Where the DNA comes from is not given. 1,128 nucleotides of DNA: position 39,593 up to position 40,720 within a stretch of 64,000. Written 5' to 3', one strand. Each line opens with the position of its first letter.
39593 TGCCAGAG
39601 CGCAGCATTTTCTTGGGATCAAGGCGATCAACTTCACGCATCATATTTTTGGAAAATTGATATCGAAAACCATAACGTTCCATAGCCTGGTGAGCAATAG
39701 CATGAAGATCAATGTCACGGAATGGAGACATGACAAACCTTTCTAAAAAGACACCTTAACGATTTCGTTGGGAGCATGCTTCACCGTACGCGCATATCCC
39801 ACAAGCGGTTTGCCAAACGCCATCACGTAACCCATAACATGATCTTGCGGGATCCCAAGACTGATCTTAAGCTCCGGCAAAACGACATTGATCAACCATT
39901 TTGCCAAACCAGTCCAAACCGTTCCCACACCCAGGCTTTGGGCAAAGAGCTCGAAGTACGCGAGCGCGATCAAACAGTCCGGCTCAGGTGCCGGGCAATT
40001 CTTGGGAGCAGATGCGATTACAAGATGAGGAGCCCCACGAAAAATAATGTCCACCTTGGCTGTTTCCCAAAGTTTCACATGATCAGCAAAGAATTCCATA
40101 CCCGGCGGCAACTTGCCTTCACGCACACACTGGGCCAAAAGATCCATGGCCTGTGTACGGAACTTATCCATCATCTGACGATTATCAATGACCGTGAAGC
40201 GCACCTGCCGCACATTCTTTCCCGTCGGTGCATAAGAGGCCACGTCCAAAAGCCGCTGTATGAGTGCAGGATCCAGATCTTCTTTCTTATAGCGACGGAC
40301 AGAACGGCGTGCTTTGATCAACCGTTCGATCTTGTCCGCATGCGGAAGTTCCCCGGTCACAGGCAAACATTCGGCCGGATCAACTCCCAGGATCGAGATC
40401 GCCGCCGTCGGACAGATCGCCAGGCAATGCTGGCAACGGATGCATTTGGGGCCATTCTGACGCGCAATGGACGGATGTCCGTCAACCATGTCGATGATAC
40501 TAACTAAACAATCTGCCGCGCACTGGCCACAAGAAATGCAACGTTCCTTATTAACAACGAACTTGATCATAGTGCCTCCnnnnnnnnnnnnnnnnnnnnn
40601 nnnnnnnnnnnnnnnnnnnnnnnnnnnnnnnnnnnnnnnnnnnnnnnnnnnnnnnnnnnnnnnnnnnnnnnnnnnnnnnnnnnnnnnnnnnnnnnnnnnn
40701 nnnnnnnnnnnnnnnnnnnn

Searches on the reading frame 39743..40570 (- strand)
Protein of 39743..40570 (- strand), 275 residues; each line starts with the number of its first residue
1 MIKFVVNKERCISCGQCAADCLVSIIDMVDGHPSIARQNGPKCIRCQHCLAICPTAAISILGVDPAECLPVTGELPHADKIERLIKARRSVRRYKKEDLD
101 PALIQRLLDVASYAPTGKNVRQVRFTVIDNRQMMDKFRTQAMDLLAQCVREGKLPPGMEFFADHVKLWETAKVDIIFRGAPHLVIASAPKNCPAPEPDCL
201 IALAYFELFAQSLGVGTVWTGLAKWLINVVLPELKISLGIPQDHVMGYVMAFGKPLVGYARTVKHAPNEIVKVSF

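Call 4: search_protein_families(library=pfam, proteins=[window:39743-40570:-], max_evalue=0.01)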
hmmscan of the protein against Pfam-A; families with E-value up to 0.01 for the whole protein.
window:39743-40570:- (275 aa): 12 families
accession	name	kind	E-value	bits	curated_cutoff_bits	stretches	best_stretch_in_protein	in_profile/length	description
PF00881.29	Nitroreductase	-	3.7e-21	76.5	23.5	1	85-254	1-167/167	Nitroreductase family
PF13187.11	Fer4_9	-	1.6e-07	31.7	27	1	10-58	1-52/52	4Fe-4S dicluster domain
PF14512.11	TM1586_NiRdase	-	3.6e-07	30.5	27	0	82-108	3-29/215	Putative TM nitroreductase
PF00037.32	Fer4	-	3e-06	27.3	21.1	1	5-21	2-18/24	4Fe-4S binding domain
PF14697.11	Fer4_21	-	4.2e-06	27.2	35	1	5-59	2-58/59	4Fe-4S dicluster domain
PF12838.12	Fer4_7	-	5.1e-06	27.3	27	1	10-57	1-52/52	4Fe-4S dicluster domain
PF13237.11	Fer4_10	-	2.2e-05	24.7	25.5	1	5-54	3-53/53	4Fe-4S dicluster domain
PF13484.11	Fer4_16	-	2.4e-05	25.4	30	1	42-68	1-29/66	4Fe-4S double cluster binding domain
PF12837.12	Fer4_6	-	0.00013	22.2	25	1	4-23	2-21/24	4Fe-4S binding domain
PF12797.12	Fer4_2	-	0.00015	22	24.5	0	4-21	3-20/22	4Fe-4S binding domain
PF12800.12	Fer4_4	-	0.0018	18.9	24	0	9-22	2-15/17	4Fe-4S binding domain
PF13183.11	Fer4_8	-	0.003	18.5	27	0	42-56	4-18/68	4Fe-4S dicluster domain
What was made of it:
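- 39743..40570 (-): Fusion of a 2x[4Fe-4S] ferredoxin domain with a nitroreductase domain, 275 aa, 9 nt downstream. It is probably co-transcribed here, but it is a lineage-specific passenger and not part of the conserved module. Pfam Nitroreductase 4e-21 and Fer4_9 2e-7 (call 4).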

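Call 5: search_protein_families(library=ncbifam, proteins=[window:39743-40570:-], max_evalue=0.01)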
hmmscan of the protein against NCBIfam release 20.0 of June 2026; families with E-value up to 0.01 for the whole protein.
window:39743-40570:- (275 aa): 43 families (the best 25 are shown)
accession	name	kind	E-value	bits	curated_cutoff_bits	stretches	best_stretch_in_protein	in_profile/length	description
NF038196.1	ferrodoxin_EFR1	subfamily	1.6e-10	41.5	75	1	3-60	179-231/242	EFR1 family ferrodoxin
TIGR03294.1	FrhG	equivalog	4.5e-10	39.7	245.5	1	3-57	168-219/228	coenzyme F420 hydrogenase subunit gamma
NF043069.1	T4HPD_activ_SAM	equivalog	1.9e-06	27.5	425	1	5-63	47-102/299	trans-4-hydroxy-L-proline dehydratase activase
TIGR04395.1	cutC_activ_rSAM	equivalog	2.3e-06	27.1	360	1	5-63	50-108/309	choline TMA-lyase-activating enzyme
NF058577.1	FdxA_fam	equivalog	2.4e-06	27.6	65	1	8-57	6-52/52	4Fe-4S ferredoxin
TIGR02494.1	PFLE_PFLC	subfamily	3e-06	26.7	174.35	1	5-63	44-102/293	glycyl-radical enzyme activating protein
NF040864.1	HgcB_ferredoxin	equivalog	3.3e-06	26.8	99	1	6-60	11-63/93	mercury methylation ferredoxin HgcB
TIGR02476.1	BluB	equivalog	5.6e-06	25.9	150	1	79-135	7-63/205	5,6-dimethylbenzimidazole synthase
NF045874.1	Vhu_polyferre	exception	6.7e-06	25.1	600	1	4-63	54-109/381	F420-non-reducing hydrogenase associated-polyferredoxin VhuB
NF004536.0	PRK05888.1-1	equivalog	1.8e-05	24.1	212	1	8-60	57-116/180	NADH-quinone oxidoreductase subunit NuoI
NF003768.0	PRK05365.1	equivalog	2.1e-05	24.1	152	1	79-139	12-72/200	malonic semialdehyde reductase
TIGR03553.1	F420_FbiB_CTERM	equivalog_domain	3.1e-05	23.8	249.55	1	85-188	3-98/194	F420 biosynthesis protein FbiB, C-terminal domain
TIGR04003.1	rSAM_BssD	equivalog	3.1e-05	23.3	496.45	1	5-62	46-105/314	[benzylsuccinate synthase]-activating enzyme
NF005504.0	PRK07118.1-3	equivalog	5.9e-05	22.6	437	1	9-65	219-272/293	Fe-S cluster domain-containing protein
TIGR02700.1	flavo_MJ0208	hypoth_equivalog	6.3e-05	22.4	251.35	1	3-59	142-195/234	dihydromethanopterin reductase (acceptor)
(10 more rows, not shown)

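Call 82: search_solved_structures(query=window:39743-40570:-, max_evalue=0.001)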
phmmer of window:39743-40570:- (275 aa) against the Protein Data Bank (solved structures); distinct sequences matched with E-value up to 0.001: 43.
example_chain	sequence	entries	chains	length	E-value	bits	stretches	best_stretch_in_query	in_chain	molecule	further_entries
3ek3_A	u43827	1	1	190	3.6e-09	39.7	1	81-258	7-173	Nitroreductase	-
9sw6_G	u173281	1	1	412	6.1e-09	38.9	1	4-67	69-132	Polyferredoxin protein MvhB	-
3pxv_A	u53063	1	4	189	1.1e-07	34.8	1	83-265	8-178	Nitroreductase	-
3eo8_A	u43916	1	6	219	2.6e-07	33.6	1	84-138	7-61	BluB-like flavoprotein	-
5j6c_A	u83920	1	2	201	2.8e-07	33.5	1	84-135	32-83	Putative reductase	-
9sfi_O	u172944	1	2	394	3.9e-07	33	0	3-74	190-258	Ferredoxin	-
9r51_C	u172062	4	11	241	7.7e-07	32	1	4-55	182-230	F420-reducing [NiFe]-hydrogenase from Methanothermococcus thermolithotrophicus subunit gam | F420-reducing [NiFe]-hydrogenase from Methanothermococcus thermolit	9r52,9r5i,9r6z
3m5k_A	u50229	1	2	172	3.7e-06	29.8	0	76-137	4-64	Putative NADH dehydrogenase/NAD(P)H nitroreductase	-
6pz0_A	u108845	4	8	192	4.6e-06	29.5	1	84-218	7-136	iodotyrosine deiodinase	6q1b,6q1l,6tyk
3zfs_B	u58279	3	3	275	8.8e-06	28.6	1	5-55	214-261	F420-REDUCING HYDROGENASE, SUBUNIT GAMMA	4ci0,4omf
8uc3_A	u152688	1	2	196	1.4e-05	27.9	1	84-137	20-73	Albonoursin synthase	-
7t2r_B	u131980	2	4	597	1.7e-05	27.6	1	1-59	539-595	NiFe hydrogenase subunit B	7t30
3gfa_A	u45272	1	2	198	2.5e-05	27.1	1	84-175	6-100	Putative nitroreductase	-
9mqx_B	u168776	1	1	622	2.6e-05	27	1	6-59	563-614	NADH:ubiquinone oxidoreductase, NADH-binding (51 kD) subunit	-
3kwk_A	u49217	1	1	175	3.4e-05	26.6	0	86-138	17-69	Putative NADH dehydrogenase/NAD(P)H nitroreductase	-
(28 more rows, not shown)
